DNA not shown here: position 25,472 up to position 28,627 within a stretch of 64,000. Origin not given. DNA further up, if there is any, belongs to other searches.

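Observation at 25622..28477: Single ORF fusing a TetM/EF-G-family ribosomal GTPase to a Rae1/YacP-type NYN endoribonuclease domain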

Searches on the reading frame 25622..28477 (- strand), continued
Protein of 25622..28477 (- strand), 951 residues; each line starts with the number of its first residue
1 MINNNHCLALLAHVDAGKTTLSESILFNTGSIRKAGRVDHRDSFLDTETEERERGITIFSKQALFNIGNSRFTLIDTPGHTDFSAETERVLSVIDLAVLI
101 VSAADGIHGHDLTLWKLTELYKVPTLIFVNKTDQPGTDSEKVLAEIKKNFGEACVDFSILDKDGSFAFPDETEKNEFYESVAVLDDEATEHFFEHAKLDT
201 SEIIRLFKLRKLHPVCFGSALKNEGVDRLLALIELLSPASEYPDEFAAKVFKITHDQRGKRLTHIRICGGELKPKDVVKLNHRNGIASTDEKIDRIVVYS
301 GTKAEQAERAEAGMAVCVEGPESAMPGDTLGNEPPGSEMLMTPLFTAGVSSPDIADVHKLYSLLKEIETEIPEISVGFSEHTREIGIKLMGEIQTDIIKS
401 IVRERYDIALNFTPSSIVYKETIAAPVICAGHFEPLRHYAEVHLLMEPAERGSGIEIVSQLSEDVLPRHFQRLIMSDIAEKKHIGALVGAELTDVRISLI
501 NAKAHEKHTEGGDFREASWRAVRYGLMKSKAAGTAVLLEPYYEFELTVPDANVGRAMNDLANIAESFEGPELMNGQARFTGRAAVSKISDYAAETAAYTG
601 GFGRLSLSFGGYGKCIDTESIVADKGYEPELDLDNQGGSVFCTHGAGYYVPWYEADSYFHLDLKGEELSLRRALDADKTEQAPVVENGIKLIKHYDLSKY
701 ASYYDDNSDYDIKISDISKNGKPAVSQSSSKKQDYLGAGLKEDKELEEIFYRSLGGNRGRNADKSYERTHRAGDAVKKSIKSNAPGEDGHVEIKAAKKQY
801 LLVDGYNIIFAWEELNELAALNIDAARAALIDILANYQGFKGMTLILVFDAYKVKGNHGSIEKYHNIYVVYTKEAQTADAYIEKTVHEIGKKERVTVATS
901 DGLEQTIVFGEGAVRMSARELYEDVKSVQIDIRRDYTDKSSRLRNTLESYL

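Call 16: search_solved_structures(query=window:26072-28477:-, max_evalue=1e-20, show_alignments=2)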
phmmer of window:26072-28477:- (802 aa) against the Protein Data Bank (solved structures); distinct sequences matched with E-value up to 1e-20: 73 (the best 60 are shown).
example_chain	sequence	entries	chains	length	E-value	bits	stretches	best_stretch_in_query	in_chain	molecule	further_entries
4v6v_A1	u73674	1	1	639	5.1e-67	229.9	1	8-616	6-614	Tetracycline resistance protein TetO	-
3j9y_w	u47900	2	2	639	1.1e-65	225.5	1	9-612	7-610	Tetracycline resistance protein TetM | Tetracycline resistance protein TetM from transposon Tn916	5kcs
3j25_A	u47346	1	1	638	7.4e-65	222.8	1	9-612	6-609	Tetracycline resistance protein tetM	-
4m1k_A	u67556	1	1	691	1.7e-60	208.4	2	210-613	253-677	Elongation factor G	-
4myt_A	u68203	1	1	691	2.3e-60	207.9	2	210-613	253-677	Elongation factor G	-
4v9j_AY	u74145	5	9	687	4.6e-60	206.9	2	8-153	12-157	Elongation factor G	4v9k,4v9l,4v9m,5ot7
1dar_A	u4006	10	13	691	4.7e-60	206.9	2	8-153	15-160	ELONGATION FACTOR G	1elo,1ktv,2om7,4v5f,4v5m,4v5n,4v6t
2bm1_A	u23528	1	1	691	4.7e-60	206.9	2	8-153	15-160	ELONGATION FACTOR G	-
1efg_A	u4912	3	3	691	5.4e-60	206.7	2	8-153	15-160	ELONGATION FACTOR G | PROTEIN (ELONGATION FACTOR G)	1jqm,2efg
4v9h_AY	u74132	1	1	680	5.9e-60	206.6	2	8-153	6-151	Elongation factor G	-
2bv3_A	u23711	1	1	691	6.2e-60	206.5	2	210-612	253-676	ELONGATION FACTOR G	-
4w29_AY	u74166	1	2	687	6.9e-60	206.3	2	210-612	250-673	Elongation factor G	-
4wpo_BZ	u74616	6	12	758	7e-60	206.3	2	8-153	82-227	50S ribosomal protein L9,Elongation factor G | Chimera protein of 50S ribosomal protein L9 and Elongation factor G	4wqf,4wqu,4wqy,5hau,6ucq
2j7k_A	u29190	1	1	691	2e-59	204.8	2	210-613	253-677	ELONGATION FACTOR G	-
4myu_A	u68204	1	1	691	6.2e-59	203.2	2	8-153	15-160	Elongation factor G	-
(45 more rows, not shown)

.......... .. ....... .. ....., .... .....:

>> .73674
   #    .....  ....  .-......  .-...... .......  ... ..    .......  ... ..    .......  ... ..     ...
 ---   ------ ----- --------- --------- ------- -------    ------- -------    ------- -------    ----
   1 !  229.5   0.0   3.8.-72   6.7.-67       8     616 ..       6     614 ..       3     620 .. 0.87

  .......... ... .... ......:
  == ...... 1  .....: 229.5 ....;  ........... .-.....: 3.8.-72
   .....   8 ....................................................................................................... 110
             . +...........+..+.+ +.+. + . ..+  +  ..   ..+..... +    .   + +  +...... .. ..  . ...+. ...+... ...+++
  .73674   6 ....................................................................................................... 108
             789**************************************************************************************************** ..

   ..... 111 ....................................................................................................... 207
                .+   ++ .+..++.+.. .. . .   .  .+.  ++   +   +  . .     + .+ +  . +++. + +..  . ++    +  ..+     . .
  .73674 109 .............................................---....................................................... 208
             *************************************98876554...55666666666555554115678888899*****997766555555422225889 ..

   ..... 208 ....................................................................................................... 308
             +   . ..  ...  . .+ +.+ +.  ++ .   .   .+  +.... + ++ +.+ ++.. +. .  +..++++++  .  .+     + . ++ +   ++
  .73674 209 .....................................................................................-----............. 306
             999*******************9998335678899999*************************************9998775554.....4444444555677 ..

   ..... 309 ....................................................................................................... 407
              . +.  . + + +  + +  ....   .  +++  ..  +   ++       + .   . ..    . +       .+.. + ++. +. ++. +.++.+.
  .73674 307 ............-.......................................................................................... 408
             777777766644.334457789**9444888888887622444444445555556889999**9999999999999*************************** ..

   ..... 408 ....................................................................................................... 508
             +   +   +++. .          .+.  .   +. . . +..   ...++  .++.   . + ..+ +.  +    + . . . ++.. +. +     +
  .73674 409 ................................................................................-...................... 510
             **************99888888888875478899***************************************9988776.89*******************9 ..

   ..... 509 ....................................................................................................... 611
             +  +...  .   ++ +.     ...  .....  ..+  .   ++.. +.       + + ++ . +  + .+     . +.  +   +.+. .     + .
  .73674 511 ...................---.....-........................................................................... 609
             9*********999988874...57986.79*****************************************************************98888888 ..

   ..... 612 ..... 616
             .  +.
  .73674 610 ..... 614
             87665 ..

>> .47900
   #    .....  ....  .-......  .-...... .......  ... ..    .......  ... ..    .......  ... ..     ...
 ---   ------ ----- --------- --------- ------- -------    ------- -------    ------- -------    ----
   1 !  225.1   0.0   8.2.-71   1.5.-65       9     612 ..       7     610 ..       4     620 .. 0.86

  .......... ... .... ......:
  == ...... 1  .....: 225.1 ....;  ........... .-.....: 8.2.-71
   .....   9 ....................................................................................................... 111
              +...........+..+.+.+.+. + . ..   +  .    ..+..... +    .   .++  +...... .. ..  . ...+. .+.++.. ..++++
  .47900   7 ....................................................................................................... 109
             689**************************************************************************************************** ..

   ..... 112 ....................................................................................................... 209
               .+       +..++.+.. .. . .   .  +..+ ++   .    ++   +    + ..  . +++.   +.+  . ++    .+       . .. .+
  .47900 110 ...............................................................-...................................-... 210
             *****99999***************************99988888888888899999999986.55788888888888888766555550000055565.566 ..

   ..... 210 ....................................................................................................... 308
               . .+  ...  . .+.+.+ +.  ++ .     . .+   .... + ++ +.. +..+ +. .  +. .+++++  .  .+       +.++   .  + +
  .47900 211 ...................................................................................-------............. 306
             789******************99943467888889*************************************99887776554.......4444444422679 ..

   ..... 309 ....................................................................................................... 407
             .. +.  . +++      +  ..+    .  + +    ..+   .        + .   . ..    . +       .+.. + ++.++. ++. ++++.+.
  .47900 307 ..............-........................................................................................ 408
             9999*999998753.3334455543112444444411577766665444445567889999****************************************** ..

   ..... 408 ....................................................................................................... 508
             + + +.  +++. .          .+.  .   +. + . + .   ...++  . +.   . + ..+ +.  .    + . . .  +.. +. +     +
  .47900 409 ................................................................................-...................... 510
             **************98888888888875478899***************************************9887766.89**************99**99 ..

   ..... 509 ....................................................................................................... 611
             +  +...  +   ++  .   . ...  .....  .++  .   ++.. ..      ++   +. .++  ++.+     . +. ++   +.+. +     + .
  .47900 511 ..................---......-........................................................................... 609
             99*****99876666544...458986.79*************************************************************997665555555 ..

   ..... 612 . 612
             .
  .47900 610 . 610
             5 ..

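Call 32: find_encoding_contigs(protein=P0110, flank=10000, max_places=2)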
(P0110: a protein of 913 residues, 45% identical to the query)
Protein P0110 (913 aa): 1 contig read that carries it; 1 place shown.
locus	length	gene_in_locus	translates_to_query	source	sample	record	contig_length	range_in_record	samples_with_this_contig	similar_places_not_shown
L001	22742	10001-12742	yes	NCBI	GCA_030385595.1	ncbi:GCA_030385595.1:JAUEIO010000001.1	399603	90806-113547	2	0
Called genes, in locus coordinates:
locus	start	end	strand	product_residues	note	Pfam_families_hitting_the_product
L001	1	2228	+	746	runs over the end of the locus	PF00128:Alpha-amylase, PF14701:hDGE_amylase (weak), PF08533:Glyco_hydro_42C (faint)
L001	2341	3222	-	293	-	PF00165:HTH_AraC, PF12833:HTH_18, PF00165:HTH_AraC (weak)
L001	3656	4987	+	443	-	PF03951:Gln-synt_N, PF00120:Gln-synt_C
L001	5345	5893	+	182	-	PF03861:ANTAR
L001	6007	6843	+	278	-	PF01678:DAP_epimerase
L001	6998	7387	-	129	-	PF05168:HEPN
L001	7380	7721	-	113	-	PF01909:NTP_transf_2, PF18765:Polbeta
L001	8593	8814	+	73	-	-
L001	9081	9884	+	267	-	PF01522:Polysacc_deac_1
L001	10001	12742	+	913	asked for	PF00009:GTP_EFTU, PF14492:EFG_III, PF03764:EFG_IV, PF00679:EFG_C, PF05991:NYN_YacP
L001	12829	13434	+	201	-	PF07155:ECF-ribofla_trS, PF12822:ECF_trnsprt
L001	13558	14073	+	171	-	PF13240:Zn_Ribbon_1, PF04505:CD225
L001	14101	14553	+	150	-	PF10825:DUF2752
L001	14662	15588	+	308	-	PF00215:OMPdecase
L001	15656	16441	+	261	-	PF00175:NAD_binding_1 (weak), PF10418:DHODB_Fe-S_bind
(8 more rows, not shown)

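Call 33: find_encoding_contigs(protein=P0024, flank=10000, max_places=2)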
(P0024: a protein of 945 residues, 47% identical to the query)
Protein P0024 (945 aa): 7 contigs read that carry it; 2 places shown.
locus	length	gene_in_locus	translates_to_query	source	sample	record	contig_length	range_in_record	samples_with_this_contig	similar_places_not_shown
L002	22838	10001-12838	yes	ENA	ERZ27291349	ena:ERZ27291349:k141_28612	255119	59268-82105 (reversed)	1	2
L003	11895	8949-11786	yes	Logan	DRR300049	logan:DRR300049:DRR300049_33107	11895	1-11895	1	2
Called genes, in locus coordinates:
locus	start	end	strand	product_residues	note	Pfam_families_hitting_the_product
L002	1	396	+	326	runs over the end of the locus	PF02562:PhoH, PF13604:AAA_30 (weak), PF13245:AAA_19 (weak)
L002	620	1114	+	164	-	PF02130:YbeY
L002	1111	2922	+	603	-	PF01554:MatE, PF01943:Polysacc_synt, PF13440:Polysacc_synt_3, PF03023:MurJ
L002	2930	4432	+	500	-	PF00890:FAD_binding_2 (weak), PF01134:GIDA (faint), PF01266:DAO (faint), PF03486:HI0933_like, PF07992:Pyr_redox_2 (faint), PF12831:FAD_oxidored, PF13450:NAD_binding_8 (faint), PF22780:HI0933_like_1st (faint)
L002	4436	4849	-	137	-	-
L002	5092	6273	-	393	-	PF00581:Rhodanese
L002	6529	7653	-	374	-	PF01207:Dus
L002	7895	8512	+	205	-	PF12672:DUF3793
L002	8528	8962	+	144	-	PF00258:Flavodoxin_1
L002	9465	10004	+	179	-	PF00857:Isochorismatase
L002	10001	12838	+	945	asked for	PF00009:GTP_EFTU, PF03764:EFG_IV, PF00679:EFG_C, PF05991:NYN_YacP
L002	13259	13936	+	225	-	-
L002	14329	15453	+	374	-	PF00988:CPSase_sm_chain, PF00117:GATase, PF07722:Peptidase_C26 (faint)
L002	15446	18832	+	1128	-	PF25596:CPSase_L_D1, PF02786:CPSase_L_D2, PF02787:CPSase_L_D3, PF25596:CPSase_L_D1, PF02655:ATP-grasp_3, PF02786:CPSase_L_D2, PF07478:Dala_Dala_lig_C, PF15632:ATPgrasp_Ter, +6 more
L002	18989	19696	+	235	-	PF00696:AA_kinase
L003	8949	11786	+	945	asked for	PF00009:GTP_EFTU, PF03764:EFG_IV, PF00679:EFG_C, PF05991:NYN_YacP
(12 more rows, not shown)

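Call 44: predict_structure(alignment_id=A1)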
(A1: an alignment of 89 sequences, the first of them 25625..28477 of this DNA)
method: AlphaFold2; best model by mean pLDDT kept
length: 951 residues; sequences in the alignment: 89
mean_pLDDT: 80.3   pTM: 0.55
mean pLDDT of the five models: 80.3, 79.4, 79.3, 77.8, 77.7
residues with pLDDT >= 90: 411; 70-90: 348; 50-70: 77; < 50: 115
segments of 3 or more residues with pLDDT < 50: 682-691, 705-743, 747-795, 939-951
pLDDT, mean of each block of 10 residues (from residue 1): 93 84 91 74 69 62 91 85 70 93 82 82 94 89 90 92 87 90 92 89 93 95 93 92 94 83 93 95 78 93 89 94 87 72 82 89 84 78 82 77 85 89 96 84 94 87 88 91 92 95 73 86 97 95 88 93 91 87 90 86 77 90 90 90 82 94 92 85 44 68 49 35 31 34 46 33 31 32 34 62 94 93 93 93 92 63 91 82 85 86 57 82 92 68 38 31
secondary structure, 60 per line:
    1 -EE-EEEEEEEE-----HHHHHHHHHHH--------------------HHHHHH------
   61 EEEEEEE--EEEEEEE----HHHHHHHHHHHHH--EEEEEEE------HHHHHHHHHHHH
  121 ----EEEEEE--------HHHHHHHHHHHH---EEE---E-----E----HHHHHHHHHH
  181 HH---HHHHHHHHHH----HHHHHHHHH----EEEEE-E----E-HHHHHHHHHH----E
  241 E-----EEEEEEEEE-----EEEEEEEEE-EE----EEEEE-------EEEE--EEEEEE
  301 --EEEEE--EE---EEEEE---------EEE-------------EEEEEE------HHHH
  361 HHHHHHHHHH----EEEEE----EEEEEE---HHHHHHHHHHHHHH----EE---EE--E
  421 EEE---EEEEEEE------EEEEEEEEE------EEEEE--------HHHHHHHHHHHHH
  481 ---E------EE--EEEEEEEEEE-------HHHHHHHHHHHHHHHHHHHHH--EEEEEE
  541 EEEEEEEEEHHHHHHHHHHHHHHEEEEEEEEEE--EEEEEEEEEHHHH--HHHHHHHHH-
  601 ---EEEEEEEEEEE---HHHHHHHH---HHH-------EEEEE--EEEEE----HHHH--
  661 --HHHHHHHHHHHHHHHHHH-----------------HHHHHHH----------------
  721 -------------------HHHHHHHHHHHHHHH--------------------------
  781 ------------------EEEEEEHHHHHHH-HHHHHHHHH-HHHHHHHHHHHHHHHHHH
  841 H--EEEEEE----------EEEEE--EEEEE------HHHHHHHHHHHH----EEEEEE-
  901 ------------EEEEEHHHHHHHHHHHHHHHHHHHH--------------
elements in order (helices of 4 or more, strands of 3 or more residues): E5-12 H18-28 H49-54 E61-67 E70-76 H81-93 E96-102 H109-120 E125-130 H139-150 E154-156 H171-182 H186-195 H200-208 E213-217 H226-235 E247-255 E261-269 E277-281 E289-292 E295-300 E303-307 E315-319 E329-331 E345-350 H357-370 E375-379 E384-389 H393-406 E420-423 E427-433 E440-448 E455-459 H468-480 E495-504 H512-532 E535-549 H550-563 E564-573 E576-584 H585-588 H591-599 E604-614 H618-625 E639-643 E646-650 H655-658 H663-680 H698-704 H740-754 E799-804 H805-811 H813-821 H823-841 E844-849 E860-864 E867-871 H878-889 E894-899 E913-917 H918-937
